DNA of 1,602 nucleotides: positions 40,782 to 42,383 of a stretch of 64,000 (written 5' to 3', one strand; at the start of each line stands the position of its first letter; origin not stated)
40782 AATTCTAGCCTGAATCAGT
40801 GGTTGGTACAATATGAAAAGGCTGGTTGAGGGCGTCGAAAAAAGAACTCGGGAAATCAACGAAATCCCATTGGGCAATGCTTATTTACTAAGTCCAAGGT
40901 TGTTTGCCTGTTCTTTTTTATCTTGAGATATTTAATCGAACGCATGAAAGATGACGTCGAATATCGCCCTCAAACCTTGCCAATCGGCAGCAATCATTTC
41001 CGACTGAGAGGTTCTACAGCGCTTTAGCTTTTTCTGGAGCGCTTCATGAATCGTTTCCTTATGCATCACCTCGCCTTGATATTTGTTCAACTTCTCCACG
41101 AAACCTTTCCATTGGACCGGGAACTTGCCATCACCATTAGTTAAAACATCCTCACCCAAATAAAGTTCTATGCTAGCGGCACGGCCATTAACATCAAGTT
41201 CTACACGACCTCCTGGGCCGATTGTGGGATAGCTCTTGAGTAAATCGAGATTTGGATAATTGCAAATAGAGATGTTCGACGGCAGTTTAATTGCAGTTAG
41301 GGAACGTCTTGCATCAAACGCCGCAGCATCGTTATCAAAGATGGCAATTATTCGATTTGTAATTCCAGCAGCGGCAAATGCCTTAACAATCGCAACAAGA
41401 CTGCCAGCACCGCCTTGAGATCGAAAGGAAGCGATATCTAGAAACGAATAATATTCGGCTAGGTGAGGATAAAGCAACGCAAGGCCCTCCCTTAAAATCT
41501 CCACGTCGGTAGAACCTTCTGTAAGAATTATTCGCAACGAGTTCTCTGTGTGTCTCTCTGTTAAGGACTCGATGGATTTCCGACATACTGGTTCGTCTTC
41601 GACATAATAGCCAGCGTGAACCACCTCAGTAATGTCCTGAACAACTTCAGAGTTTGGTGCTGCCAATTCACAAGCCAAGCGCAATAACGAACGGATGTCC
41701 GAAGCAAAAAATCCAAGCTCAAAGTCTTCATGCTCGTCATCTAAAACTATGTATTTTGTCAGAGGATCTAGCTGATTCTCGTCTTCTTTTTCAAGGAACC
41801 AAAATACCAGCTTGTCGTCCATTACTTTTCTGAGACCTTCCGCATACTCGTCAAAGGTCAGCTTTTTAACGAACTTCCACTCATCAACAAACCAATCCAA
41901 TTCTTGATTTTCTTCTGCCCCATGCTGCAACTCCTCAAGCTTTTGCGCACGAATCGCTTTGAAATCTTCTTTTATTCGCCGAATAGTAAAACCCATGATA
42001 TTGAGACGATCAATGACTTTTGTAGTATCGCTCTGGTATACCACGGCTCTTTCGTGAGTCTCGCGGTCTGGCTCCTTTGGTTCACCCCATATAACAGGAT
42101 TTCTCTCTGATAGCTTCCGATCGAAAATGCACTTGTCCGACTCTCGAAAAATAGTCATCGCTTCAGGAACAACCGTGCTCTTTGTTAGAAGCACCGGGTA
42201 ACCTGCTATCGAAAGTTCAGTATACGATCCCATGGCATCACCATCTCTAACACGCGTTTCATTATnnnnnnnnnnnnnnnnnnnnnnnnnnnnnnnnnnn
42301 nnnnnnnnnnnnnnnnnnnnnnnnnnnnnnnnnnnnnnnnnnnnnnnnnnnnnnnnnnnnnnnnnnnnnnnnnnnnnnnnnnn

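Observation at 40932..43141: Two-gene module on a tRNA-Leu islet: a Toprim-signature protein with a HEPN/Toprim-associated-like N-domain plus an unrecognisable all-helical partner. Candidate undescribed defence/conflict system.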

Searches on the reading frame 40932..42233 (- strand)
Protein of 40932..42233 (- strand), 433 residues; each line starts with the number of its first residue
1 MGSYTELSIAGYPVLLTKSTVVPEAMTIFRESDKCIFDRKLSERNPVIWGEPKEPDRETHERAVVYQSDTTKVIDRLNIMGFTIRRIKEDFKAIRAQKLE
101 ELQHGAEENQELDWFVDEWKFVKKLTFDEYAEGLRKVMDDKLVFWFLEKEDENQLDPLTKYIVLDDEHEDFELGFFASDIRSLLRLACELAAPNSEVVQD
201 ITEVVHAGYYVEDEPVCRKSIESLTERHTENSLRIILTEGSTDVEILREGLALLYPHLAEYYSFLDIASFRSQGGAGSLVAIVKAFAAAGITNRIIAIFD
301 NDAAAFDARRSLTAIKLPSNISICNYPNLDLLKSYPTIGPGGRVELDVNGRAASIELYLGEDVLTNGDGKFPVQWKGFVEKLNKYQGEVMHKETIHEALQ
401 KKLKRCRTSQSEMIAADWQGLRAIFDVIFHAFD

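Call 4: search_protein_families(library=pfam, proteins=[window:40932-42233:-], max_evalue=1)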
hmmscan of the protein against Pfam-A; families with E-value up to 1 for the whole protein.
window:40932-42233:- (433 aa): 2 families
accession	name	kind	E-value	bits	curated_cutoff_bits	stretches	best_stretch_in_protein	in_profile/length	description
PF18871.6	HEPN_Toprim_N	-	1.2e-20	74.8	25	1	1-217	1-217/223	HEPN/Toprim N-terminal domain 1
PF20469.4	OLD-like_TOPRIM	-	0.11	13.5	23.2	1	234-302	5-67/67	Overcoming lysogenization defect protein-like, TOPRIM domain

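Call 5: search_protein_families(library=padloc, proteins=[window:40932-42233:-], max_evalue=1)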
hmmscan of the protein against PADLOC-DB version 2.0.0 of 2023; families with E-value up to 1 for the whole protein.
window:40932-42233:- (433 aa): 0 families

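Call 6: search_protein_families(library=ncbifam, proteins=[window:40932-42233:-], max_evalue=1)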
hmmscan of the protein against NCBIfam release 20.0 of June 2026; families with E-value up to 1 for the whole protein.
window:40932-42233:- (433 aa): 0 families

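Call 8: find_homologous_proteins(query=window:40932-42233:-)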
Query window:40932-42233:- (433 aa): 1119 proteins with E <= 0.001 among 7531 candidates; the best 120 are listed.
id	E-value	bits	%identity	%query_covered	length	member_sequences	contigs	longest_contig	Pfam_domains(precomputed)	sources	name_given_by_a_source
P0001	4.1e-280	947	100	97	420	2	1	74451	PF18871.7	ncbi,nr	ncbi:MAG: HEPN/Toprim-associated domain-containing protein [Actinobacteria bacterium]|nr:HEPN/Toprim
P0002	1.2e-192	658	68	100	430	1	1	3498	PF18871.7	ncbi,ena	-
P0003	1.4e-182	625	65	100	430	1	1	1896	PF18871.7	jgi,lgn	-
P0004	4.0e-165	568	58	100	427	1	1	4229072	PF18871.7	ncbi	-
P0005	1.3e-164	566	59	100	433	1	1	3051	PF18871.7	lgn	-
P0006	1.8e-159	549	58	100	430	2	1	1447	PF18871.7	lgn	-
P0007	3.4e-158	545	58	100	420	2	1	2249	PF18871.7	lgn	-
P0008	9.3e-158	544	58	100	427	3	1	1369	PF18871.7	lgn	-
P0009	4.1e-157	541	57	100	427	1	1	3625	PF18871.7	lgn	-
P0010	9.2e-157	540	57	100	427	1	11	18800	PF18871.7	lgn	-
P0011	1.5e-156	540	57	100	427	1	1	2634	PF18871.7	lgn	-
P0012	3.3e-156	538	57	100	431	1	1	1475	PF18871.7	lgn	-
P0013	4.6e-156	538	56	100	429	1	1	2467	PF18871.7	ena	-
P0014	8.0e-156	537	57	100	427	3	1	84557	PF18871.7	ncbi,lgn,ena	-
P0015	1.0e-155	537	58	100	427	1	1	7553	PF18871.7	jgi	jgi:hypothetical protein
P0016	1.2e-155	537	57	100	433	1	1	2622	PF18871.7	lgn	-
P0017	1.7e-155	536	58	100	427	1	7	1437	PF18871.7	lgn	-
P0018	2.1e-155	536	57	100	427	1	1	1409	PF18871.7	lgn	-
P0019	3.1e-155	535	58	100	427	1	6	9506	PF18871.7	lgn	-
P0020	3.5e-155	535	58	100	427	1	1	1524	PF18871.7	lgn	-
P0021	6.4e-154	531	56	100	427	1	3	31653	PF18871.7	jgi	jgi:hypothetical protein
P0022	7.9e-154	531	57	100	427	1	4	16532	PF18871.7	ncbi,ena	-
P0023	1.5e-153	530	57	100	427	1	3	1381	PF18871.7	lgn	-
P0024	1.6e-153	530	58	100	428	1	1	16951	PF18871.7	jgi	jgi:hypothetical protein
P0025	1.7e-153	530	56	100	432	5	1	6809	PF18871.7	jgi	jgi:HEPN/Toprim N-terminal domain 1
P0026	2.4e-153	529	55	100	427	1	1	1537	PF18871.7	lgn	-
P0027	8.5e-153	527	56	100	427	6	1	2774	PF18871.7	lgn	-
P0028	9.1e-153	527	55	100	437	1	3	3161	PF18871.7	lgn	-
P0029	3.2e-152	525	55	100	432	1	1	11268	PF18871.7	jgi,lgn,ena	-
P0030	7.7e-152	524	56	100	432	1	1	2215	PF18871.7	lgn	-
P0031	8.3e-152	524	57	100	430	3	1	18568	PF18871.7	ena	-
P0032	8.9e-152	524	56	100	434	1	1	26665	PF18871.7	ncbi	ncbi:MAG: HEPN/Toprim-associated domain-containing protein [Planctomycetota bacterium]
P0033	9.3e-152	524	57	100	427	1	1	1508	PF18871.7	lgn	-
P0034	3.5e-151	522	56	100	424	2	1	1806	PF18871.7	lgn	-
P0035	4.8e-151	521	56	100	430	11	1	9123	PF18871.7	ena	-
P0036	6.3e-151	521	55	100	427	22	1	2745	PF18871.7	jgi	-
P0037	2.9e-150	519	55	100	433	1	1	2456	PF18871.7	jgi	jgi:hypothetical protein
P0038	5.8e-150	518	56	100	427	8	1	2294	PF18871.7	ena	-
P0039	6.1e-150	518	55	100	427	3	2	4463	PF18871.7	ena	-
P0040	6.3e-150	518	56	100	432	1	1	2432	PF18871.7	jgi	jgi:HEPN/Toprim N-terminal domain 1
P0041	6.3e-150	518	56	100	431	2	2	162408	PF18871.7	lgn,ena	-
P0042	1.6e-149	516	56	100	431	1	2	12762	PF18871.7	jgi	jgi:HEPN/Toprim N-terminal domain 1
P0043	2.4e-149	516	55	100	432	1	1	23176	PF18871.7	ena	-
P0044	5.0e-149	515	53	100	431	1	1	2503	PF18871.7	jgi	jgi:hypothetical protein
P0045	7.4e-149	514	55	100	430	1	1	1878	PF18871.7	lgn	-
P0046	7.7e-149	514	54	100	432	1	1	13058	PF18871.7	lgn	-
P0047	8.0e-149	514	57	100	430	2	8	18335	PF18871.7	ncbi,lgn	-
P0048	1.0e-148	514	55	100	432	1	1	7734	PF18871.7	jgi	jgi:hypothetical protein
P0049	1.2e-148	514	54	100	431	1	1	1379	PF18871.7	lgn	-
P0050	1.6e-148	513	54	100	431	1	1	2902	PF18871.7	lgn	-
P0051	2.9e-148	512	57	100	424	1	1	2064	PF18871.7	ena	-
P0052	8.8e-148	511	55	100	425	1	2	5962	PF18871.7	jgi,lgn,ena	-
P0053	1.4e-147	510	55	100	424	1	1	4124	PF18871.7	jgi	jgi:HEPN/Toprim N-terminal domain 1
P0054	1.8e-147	510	55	100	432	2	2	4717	PF18871.7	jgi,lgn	jgi:hypothetical protein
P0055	2.4e-147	509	57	100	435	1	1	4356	PF18871.7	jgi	jgi:hypothetical protein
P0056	3.6e-147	509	53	100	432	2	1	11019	PF18871.7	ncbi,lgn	-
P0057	1.1e-146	507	55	100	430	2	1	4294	PF18871.7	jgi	jgi:hypothetical protein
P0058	1.1e-146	507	53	100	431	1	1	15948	PF18871.7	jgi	jgi:hypothetical protein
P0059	1.9e-146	506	54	100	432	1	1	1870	PF18871.7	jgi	jgi:hypothetical protein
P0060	2.1e-146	506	55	100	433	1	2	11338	PF18871.7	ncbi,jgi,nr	ncbi:MAG: hypothetical protein JZU65_05020 [Chlorobium sp.]|jgi:hypothetical protein|nr:hypothetical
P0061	2.2e-146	506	58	97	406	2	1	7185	PF18871.7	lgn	-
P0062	2.4e-146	506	54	100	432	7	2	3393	PF18871.7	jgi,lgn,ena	-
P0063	2.7e-146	506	56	100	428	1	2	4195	PF18871.7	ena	-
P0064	4.9e-146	505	54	100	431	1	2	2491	PF18871.7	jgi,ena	jgi:hypothetical protein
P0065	6.9e-146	504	57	97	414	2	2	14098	PF18871.7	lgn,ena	-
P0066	1.4e-145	503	52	100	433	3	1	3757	PF18871.7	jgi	jgi:hypothetical protein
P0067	1.6e-145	503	53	100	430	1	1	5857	PF18871.7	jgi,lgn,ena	-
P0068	5.9e-145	501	54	100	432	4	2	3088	PF18871.7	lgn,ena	-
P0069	7.6e-145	501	54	100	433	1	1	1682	PF18871.7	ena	-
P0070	7.7e-145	501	53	100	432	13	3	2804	PF18871.7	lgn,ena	-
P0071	8.0e-145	501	53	100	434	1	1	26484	PF18871.7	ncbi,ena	-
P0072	9.8e-145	501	54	100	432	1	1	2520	PF18871.7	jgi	jgi:hypothetical protein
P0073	1.4e-144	500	55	100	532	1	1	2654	PF18871.7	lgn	-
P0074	2.0e-144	500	54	100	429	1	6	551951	PF18871.7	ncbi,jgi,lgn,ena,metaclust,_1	metaclust:\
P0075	2.1e-144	500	51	100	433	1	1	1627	PF18871.7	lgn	-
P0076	4.1e-144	499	53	100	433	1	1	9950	PF18871.7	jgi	jgi:hypothetical protein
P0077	9.8e-144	497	53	100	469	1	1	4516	PF18871.7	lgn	-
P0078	1.3e-143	497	52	100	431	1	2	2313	PF18871.7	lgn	-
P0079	1.7e-143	497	51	100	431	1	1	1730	PF18871.7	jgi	jgi:HEPN/Toprim N-terminal domain 1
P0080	2.8e-143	496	51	100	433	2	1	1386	PF18871.7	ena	-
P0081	3.0e-143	496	54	100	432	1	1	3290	PF18871.7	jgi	jgi:hypothetical protein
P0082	3.1e-143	496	54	100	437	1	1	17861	PF18871.7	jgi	jgi:HEPN superfamily Toprim-like protein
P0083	3.3e-143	496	51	100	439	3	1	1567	PF18871.7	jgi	jgi:hypothetical protein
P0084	4.2e-143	495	52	100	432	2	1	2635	PF18871.7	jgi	jgi:hypothetical protein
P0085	4.6e-143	495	53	100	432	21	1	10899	PF18871.7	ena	-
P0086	7.4e-143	495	53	100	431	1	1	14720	PF18871.7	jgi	jgi:hypothetical protein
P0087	9.1e-143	494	53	100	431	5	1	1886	PF18871.7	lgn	-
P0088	1.5e-142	493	54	100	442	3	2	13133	PF18871.7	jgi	-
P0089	1.8e-142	493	53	100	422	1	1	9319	PF18871.7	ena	-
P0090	4.1e-142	492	55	100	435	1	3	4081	PF18871.7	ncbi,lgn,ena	-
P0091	5.4e-142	492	53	100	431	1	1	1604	PF18871.7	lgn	-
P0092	1.3e-141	490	53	100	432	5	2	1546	PF18871.7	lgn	-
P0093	1.8e-141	490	53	100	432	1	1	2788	PF18871.7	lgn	-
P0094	3.6e-141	489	54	100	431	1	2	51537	PF18871.7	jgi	jgi:hypothetical protein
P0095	1.2e-140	487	51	100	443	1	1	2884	PF18871.7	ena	-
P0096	1.9e-140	487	53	100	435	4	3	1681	PF18871.7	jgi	jgi:hypothetical protein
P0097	2.4e-140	486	52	100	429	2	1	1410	PF18871.7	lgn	-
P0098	3.9e-140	486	53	100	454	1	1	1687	PF18871.7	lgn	-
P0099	7.7e-140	485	53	100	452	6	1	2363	PF18871.7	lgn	-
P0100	5.4e-139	482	52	100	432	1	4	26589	PF18871.7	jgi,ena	jgi:hypothetical protein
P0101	6.1e-139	482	52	100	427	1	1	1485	PF18871.7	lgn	-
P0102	8.5e-139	481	53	100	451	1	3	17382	PF18871.7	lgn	-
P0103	2.8e-138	479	53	100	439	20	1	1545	PF18871.7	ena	-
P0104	4.2e-138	479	52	100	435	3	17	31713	PF18871.7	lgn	-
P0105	5.4e-138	478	52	100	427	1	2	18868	PF18871.7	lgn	-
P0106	6.9e-138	478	52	100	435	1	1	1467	PF18871.7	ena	-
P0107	7.0e-138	478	50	100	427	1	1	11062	PF18871.7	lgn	-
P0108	7.6e-138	478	52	100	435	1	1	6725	PF18871.7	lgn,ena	-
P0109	7.9e-138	478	53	100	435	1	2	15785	PF18871.7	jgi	jgi:hypothetical protein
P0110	9.1e-138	478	51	100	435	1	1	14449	PF18871.7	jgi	jgi:hypothetical protein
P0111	9.6e-138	478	51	100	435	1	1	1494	PF18871.7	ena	-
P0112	9.6e-138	478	52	100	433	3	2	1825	PF18871.7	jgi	-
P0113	1.5e-137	477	51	100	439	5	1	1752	PF18871.7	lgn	-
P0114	2.6e-137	476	51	100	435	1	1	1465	PF18871.7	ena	-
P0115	2.7e-137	476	53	100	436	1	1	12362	PF18871.7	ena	-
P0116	4.6e-137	475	51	100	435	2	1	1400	PF18871.7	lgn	-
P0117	5.5e-137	475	51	100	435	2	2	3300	PF18871.7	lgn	-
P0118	7.5e-137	475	51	100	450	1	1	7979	PF18871.7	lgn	-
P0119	9.1e-137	474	51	100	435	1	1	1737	PF18871.7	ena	-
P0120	1.5e-136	474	53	100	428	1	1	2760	PF18871.7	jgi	jgi:hypothetical protein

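Call 15: find_encoding_contigs(protein=P0004, flank=8000, max_places=3)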
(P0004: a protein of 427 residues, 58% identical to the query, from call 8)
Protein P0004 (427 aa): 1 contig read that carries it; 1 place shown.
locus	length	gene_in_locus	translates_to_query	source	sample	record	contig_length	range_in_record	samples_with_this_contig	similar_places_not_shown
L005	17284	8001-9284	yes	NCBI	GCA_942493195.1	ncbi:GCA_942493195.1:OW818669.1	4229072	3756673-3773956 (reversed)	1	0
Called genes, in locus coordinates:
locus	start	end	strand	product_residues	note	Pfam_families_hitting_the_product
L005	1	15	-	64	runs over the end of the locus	-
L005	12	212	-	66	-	-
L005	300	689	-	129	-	-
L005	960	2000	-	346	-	PF13180:PDZ_2 (weak)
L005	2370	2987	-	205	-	PF13505:OMP_b-brl, PF01617:Surface_Ag_2 (weak)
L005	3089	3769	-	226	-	-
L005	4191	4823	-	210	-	-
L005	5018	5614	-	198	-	PF13505:OMP_b-brl, PF01389:OmpA_membrane (weak), PF02462:Opacity (weak), PF01617:Surface_Ag_2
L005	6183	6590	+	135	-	-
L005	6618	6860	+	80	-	-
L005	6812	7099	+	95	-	-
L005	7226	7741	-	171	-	-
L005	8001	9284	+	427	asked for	PF18871:HEPN_Toprim_N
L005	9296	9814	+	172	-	-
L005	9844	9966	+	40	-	-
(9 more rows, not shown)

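Call 16: find_encoding_contigs(protein=P0074, flank=8000, max_places=3)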
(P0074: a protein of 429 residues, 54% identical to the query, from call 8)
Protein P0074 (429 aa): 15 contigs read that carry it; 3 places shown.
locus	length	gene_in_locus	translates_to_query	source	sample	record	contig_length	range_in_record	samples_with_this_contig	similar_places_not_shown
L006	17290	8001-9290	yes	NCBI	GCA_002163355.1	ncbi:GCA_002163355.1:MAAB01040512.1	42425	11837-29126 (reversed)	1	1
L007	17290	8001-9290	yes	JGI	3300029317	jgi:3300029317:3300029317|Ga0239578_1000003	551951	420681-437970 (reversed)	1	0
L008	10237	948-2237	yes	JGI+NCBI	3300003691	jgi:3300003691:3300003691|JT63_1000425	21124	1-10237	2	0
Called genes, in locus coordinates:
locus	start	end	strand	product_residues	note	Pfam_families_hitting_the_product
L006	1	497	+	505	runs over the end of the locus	PF13522:GATase_6, PF13537:GATase_7, PF00156:Pribosyltran (weak)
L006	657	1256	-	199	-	PF04893:Yip1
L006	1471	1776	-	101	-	-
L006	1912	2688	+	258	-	PF06175:MiaE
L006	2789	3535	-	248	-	PF00149:Metallophos, PF12850:Metallophos_2 (faint)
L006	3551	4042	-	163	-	PF00160:Pro_isomerase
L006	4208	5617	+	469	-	PF01406:tRNA-synt_1e, PF09334:tRNA-synt_1g (weak), PF00133:tRNA-synt_1 (weak), PF09334:tRNA-synt_1g (weak), PF09190:DALR_2, PF23493:CysS_C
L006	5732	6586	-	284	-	PF00763:THF_DHG_CYH, PF02882:THF_DHG_CYH_C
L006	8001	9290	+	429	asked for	PF18871:HEPN_Toprim_N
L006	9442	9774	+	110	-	-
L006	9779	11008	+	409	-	PF00294:PfkB, PF05014:Nuc_deoxyrib_tr, PF15891:Nuc_deoxyri_tr2 (weak)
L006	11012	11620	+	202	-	PF06508:QueC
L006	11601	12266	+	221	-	-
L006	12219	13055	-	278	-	PF22175:Ogg-HhH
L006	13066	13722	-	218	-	PF02086:MethyltransfD12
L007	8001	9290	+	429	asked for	PF18871:HEPN_Toprim_N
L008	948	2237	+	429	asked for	PF18871:HEPN_Toprim_N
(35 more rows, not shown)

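Call 22: find_related_loci(query=A2, collection=genome_contigs, flank=6000)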
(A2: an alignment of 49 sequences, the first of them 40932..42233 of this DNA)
Query A2 (433 aa) in genome_contigs; peptide patterns used: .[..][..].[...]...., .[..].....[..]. (x = any residue, [..] = any of these).
423 stretches matched a pattern; 162 encode a relative of the query (tblastn E <= 1e-3); the best 80 are kept; 80 distinct loci.
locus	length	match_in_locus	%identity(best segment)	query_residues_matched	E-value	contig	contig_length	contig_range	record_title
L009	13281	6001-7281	58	1-433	5e-173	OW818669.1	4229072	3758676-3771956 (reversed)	metagenome genome assembly, chromosome: 1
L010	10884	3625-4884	58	1-433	6e-169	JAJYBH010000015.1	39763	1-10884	MAG: Deltaproteobacteria bacterium isolate BP8.bin69 NODE_1174_length_39763_cov_1.944974, whole genome shotgun sequence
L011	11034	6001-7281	57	1-433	2e-158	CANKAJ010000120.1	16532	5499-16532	MAG: Betaproteobacteria bacterium isolate RH-23may17-977 genome assembly, contig: RH-23may17-C26240, whole genome shotgu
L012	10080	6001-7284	57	1-433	5e-157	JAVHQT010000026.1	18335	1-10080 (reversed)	MAG: Gallionellaceae bacterium isolate WB02no11_48_11 NODE_1952_length_18335_cov_7.081619, whole genome shotgun sequence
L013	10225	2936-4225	56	1-433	3e-156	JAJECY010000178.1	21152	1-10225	MAG: Acidobacteria bacterium isolate jk18xAbins.46 k141_990675, whole genome shotgun sequence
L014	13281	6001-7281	52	1-433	1e-150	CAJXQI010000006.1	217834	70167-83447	MAG TPA_asm: uncultured Colwellia sp. isolate SRR3933263_bin.3_MetaBAT_v2.12.1_MAG genome assembly, contig: NODE_11_leng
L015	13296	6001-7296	51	1-433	1e-147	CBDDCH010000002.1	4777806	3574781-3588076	MAG: Bryobacterales bacterium isolate cc836ffa-3932-4d0a-8618-ffc7346cf193 genome assembly, contig: contig_2, whole geno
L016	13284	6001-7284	51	1-433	2e-146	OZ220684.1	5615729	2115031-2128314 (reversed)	MAG: Caldilineaceae bacterium isolate 3e4e9cff-9e2e-4453-a09c-181873e11f57 genome assembly, chromosome: 1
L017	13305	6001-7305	53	1-433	9e-146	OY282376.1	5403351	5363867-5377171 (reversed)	MAG: Caldilineaceae bacterium genome assembly, chromosome: 1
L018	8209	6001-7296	51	1-433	5e-145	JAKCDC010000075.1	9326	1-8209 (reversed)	MAG: Proteobacteria bacterium isolate YS4.bin54 NODE_5313_length_9326_cov_3.442222, whole genome shotgun sequence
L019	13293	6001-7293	50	1-432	7e-143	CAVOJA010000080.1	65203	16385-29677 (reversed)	MAG: uncultured Holophagales bacterium isolate MFD10097.bin.2.1 genome assembly, contig: contig_2070, whole genome shotg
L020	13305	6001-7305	51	1-433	2e-141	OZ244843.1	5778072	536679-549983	MAG: Caldilineaceae bacterium isolate 612c1115-7bee-47f5-8639-a20ad7d78505 genome assembly, chromosome: 1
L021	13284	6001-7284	50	1-432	1e-139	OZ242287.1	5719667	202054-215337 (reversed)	MAG: Caldilineaceae bacterium isolate 1f2d9544-db45-42e4-9b45-a787f01c63b2 genome assembly, chromosome: 1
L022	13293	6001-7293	50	1-432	9e-140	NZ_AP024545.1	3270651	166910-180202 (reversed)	Noviluteimonas caseinilytica strain JCM32879 chromosome, complete genome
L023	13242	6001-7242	52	1-418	4e-137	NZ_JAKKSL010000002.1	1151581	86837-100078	Colwellia maritima strain MSW7 2, whole genome shotgun sequence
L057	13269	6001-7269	38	1-433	8e-80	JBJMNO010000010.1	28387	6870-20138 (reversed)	MAG: Gemmatimonadaceae bacterium isolate H3_16_all_fractions_metab_conc_60_63_0 k255_4136778, whole genome shotgun seque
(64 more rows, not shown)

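Call 23: search_solved_structures(query=A2, max_evalue=10, show_alignments=2)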
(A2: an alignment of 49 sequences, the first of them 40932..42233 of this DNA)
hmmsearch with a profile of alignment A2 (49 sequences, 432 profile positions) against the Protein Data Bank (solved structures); distinct sequences matched with E-value up to 10: 5.
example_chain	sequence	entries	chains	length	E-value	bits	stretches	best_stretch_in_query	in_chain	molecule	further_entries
8cjz_Y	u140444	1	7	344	0.18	13.9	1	145-222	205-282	Major Capsid Protein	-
6c1w_A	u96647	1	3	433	0.49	12.5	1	137-241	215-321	Lactate racemase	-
8ezf_B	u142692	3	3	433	0.49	12.5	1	137-241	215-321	Lactate racemase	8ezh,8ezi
5huq_A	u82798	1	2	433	0.49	12.5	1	137-241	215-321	Lactate racemization operon protein LarA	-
27hh_A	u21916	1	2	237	0.54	12.4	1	263-327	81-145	Orotidine 5'-phosphate decarboxylase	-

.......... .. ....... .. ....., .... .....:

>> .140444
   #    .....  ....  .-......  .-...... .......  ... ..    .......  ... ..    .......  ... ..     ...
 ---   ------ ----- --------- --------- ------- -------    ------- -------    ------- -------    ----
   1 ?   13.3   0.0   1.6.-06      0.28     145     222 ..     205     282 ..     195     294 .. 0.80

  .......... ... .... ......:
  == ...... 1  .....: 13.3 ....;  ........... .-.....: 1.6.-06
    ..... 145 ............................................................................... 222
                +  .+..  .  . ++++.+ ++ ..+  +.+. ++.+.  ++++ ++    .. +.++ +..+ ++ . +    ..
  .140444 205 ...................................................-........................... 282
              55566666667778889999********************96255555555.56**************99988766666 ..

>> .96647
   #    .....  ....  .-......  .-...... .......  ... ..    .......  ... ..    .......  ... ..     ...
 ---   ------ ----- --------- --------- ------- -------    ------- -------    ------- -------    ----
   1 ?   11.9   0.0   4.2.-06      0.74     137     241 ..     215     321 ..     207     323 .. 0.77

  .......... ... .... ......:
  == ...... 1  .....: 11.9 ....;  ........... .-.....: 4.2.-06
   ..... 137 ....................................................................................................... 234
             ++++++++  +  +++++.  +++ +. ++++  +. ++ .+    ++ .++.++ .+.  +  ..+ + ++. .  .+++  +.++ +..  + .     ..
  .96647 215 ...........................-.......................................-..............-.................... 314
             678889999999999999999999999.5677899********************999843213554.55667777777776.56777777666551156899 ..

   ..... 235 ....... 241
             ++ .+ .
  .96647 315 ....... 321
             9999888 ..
